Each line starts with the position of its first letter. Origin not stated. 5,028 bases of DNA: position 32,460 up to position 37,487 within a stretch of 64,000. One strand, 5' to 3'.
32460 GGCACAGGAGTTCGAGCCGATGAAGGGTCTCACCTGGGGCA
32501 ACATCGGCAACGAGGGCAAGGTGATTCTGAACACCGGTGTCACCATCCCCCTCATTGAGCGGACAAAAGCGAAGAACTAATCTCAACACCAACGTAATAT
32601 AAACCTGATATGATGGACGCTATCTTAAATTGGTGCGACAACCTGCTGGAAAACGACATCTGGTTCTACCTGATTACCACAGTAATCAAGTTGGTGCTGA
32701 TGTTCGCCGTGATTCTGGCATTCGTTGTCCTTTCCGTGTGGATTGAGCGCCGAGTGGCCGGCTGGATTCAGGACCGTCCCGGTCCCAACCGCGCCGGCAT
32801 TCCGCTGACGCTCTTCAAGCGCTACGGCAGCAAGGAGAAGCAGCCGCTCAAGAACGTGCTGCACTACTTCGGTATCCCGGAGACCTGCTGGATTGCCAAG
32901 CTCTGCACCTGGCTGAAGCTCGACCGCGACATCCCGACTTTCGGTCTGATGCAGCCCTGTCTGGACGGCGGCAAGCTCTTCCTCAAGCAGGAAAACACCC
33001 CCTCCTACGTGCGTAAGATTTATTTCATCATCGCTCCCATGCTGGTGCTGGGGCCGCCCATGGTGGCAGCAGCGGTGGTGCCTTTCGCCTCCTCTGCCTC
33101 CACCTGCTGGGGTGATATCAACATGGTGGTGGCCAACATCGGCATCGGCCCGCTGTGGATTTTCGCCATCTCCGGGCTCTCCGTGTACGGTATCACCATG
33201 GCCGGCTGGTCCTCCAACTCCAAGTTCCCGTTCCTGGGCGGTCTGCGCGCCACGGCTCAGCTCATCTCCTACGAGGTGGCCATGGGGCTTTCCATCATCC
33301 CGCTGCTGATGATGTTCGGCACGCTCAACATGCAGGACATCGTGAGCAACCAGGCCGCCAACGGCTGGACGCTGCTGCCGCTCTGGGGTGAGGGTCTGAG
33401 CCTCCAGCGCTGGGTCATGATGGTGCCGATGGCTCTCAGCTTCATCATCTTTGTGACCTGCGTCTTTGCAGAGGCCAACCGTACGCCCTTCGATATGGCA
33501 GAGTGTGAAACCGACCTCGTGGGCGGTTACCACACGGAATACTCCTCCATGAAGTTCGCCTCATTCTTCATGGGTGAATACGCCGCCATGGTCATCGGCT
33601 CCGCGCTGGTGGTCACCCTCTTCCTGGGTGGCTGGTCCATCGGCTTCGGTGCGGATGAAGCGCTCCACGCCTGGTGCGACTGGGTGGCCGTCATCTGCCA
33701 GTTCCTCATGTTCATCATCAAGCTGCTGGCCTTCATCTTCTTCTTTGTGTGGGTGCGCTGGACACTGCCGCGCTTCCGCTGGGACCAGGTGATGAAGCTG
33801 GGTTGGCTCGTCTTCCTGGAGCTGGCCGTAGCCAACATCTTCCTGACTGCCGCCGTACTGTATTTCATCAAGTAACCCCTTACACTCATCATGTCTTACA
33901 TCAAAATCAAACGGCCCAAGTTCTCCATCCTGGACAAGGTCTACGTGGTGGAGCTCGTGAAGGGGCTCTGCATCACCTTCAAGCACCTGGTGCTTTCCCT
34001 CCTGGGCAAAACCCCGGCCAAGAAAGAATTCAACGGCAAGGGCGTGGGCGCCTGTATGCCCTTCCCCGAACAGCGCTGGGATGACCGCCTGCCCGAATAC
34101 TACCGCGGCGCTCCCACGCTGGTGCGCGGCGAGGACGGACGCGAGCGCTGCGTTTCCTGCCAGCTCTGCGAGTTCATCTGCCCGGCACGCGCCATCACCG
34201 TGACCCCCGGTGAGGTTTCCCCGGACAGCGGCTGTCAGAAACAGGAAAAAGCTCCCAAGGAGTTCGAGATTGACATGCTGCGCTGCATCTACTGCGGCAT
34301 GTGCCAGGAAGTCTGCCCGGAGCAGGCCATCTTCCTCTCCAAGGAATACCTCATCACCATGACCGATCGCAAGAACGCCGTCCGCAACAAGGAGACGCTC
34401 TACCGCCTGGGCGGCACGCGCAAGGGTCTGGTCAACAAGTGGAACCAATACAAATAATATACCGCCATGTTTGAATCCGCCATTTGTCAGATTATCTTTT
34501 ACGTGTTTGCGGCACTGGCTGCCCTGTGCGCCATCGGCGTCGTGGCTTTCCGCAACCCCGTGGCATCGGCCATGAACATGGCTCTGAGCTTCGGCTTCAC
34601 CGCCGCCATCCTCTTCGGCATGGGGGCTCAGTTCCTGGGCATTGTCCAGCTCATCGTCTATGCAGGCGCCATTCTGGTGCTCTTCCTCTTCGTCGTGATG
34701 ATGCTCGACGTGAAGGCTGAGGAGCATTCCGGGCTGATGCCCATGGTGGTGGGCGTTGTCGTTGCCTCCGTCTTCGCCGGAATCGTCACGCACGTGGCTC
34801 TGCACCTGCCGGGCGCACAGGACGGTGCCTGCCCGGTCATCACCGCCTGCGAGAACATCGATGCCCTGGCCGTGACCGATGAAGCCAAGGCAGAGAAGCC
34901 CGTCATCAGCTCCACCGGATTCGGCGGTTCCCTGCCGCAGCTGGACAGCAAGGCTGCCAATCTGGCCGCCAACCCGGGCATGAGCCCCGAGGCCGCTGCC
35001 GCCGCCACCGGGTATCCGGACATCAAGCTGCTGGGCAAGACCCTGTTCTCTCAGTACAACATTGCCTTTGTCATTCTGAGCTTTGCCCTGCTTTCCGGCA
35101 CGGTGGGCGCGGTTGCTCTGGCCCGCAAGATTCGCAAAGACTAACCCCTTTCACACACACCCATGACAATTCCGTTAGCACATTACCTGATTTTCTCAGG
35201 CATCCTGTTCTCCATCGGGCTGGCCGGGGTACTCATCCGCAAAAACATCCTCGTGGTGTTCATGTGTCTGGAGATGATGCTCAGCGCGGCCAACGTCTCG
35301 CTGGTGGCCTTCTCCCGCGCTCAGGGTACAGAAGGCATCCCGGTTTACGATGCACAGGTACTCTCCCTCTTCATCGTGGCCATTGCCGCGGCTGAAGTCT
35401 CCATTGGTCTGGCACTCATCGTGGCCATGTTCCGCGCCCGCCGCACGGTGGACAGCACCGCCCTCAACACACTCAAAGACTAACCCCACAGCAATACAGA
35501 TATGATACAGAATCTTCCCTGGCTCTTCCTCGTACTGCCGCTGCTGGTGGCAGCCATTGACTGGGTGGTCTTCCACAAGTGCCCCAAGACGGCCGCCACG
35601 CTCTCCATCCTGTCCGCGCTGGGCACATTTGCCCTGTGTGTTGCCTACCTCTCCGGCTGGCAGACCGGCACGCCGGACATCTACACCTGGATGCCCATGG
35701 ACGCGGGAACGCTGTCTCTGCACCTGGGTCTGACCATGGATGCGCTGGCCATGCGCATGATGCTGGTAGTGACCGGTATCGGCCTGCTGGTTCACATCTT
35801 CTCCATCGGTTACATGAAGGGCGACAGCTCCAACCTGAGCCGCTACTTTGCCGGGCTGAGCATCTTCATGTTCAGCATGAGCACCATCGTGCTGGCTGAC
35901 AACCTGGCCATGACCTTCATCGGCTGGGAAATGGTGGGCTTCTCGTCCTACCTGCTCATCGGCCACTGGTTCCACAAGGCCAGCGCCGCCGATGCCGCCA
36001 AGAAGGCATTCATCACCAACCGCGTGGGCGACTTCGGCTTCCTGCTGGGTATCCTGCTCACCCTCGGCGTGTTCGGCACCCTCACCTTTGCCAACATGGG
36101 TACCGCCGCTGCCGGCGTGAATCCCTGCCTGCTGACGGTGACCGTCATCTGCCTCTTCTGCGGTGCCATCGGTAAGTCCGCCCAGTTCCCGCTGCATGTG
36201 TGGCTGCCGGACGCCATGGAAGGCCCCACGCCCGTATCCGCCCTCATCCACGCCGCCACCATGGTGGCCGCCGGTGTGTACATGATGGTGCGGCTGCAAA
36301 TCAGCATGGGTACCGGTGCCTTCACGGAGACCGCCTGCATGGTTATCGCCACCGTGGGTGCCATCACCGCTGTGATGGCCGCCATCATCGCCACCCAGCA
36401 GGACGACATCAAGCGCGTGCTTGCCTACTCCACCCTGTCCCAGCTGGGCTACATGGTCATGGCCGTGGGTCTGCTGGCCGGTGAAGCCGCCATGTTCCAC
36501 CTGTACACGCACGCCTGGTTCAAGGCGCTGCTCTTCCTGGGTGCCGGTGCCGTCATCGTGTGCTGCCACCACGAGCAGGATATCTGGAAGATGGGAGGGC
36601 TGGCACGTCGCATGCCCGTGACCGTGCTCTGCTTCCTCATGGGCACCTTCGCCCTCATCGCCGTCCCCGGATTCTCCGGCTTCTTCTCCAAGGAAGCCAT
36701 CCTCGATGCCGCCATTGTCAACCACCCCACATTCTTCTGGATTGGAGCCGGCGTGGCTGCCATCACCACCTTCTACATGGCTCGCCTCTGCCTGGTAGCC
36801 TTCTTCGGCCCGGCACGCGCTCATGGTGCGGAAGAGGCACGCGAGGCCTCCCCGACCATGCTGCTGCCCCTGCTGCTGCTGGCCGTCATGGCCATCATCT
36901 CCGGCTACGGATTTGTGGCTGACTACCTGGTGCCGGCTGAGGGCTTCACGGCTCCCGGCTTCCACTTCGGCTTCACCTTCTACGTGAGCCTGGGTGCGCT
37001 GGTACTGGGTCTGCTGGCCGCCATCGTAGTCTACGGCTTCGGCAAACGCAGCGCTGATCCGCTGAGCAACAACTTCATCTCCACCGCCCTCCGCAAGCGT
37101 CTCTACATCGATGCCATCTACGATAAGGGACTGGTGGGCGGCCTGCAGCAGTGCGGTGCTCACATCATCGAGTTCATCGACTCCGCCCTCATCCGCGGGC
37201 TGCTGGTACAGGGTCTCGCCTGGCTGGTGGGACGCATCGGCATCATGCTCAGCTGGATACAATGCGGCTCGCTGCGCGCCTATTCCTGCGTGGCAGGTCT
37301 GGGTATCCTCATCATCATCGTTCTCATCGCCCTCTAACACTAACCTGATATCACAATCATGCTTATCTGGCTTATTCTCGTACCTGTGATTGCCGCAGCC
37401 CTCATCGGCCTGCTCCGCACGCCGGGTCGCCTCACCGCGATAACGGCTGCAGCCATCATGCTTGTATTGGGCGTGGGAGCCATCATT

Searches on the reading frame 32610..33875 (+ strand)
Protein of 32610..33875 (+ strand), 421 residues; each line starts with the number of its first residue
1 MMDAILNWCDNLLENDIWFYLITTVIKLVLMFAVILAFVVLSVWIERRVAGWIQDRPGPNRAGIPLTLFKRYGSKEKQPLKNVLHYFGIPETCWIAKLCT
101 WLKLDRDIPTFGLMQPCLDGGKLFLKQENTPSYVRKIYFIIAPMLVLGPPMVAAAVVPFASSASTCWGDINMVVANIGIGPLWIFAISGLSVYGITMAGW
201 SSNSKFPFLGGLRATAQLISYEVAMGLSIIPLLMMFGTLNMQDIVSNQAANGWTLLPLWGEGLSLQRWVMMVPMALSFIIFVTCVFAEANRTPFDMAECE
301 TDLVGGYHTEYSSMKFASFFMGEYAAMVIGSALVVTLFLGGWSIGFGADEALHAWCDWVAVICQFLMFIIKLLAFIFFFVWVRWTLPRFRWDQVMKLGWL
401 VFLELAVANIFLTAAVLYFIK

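Call 39: search_protein_families(library=pfam, proteins=[window:32610-33875:+], max_evalue=0.001)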
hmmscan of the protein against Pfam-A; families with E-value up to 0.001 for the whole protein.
window:32610-33875:+ (421 aa): 1 family
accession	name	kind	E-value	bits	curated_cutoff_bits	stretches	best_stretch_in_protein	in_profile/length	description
PF00146.26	NADHdh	-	9.9e-102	340.7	27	2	110-414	39-298/298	NADH dehydrogenase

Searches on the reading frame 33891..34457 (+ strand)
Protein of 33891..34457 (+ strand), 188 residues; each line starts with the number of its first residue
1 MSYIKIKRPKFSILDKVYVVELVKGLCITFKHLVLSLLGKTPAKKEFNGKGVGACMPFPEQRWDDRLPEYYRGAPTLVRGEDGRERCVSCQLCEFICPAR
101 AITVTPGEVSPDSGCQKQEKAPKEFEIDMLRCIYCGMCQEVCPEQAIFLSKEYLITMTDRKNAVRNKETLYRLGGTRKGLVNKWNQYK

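Call 39: search_protein_families(library=pfam, proteins=[window:33891-34457:+], max_evalue=0.001)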
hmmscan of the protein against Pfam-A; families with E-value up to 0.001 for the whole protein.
window:33891-34457:+ (188 aa): 10 families
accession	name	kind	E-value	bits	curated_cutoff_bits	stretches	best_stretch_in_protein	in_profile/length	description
PF00037.32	Fer4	-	5.4e-13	48.6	21.1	2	126-147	2-23/24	4Fe-4S binding domain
PF12838.12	Fer4_7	-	2.2e-09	38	27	1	86-146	1-52/52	4Fe-4S dicluster domain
PF12837.12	Fer4_6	-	3.8e-08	33.3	25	1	126-147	3-24/24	4Fe-4S binding domain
PF13183.11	Fer4_8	-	8.3e-08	33.1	27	2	85-144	3-66/68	4Fe-4S dicluster domain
PF13484.11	Fer4_16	-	9.7e-08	33.1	30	1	86-143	1-64/66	4Fe-4S double cluster binding domain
PF12797.12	Fer4_2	-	3.3e-07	30.3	24.5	0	126-144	4-22/22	4Fe-4S binding domain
PF14697.11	Fer4_21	-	9.3e-07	29.3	35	0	127-157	3-36/59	4Fe-4S dicluster domain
PF13187.11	Fer4_9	-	1.5e-06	28.6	27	1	86-147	1-52/52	4Fe-4S dicluster domain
PF13237.11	Fer4_10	-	2.3e-06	27.9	25.5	1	84-143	6-53/53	4Fe-4S dicluster domain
PF13534.11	Fer4_17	-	4.7e-06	27.5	22.2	0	127-145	41-59/61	4Fe-4S dicluster domain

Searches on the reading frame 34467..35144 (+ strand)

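Call 39: search_protein_families(library=pfam, proteins=[window:34467-35144:+], max_evalue=0.001)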
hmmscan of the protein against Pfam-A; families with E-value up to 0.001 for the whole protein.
window:34467-35144:+ (225 aa): 1 family
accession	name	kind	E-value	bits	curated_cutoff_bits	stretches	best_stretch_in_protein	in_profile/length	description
PF00499.25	Oxidored_q3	-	3.3e-31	108.4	33.2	1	21-218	1-146/146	NADH-ubiquinone/plastoquinone oxidoreductase chain 6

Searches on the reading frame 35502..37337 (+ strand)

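Call 73: search_protein_families(library=pfam, proteins=[window:35502-37337:+], max_evalue=0.0001)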
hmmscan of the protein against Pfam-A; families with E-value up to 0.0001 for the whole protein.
window:35502-37337:+ (611 aa): 3 families
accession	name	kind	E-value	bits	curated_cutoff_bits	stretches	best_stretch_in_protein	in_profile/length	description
PF00361.26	Proton_antipo_M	-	2.7e-77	260.3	21.5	1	132-417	1-288/294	NADH:quinone oxidoreductase/Mrp antiporter, TM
PF00662.26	Proton_antipo_N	-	5.7e-16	58.6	24.5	1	66-116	2-51/51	NADH-Ubiquinone oxidoreductase (complex I), chain 5 N-terminus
PF06455.17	NADH5_C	-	1.1e-07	32.1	28.2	1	425-609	1-181/181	NADH dehydrogenase subunit 5 C-terminus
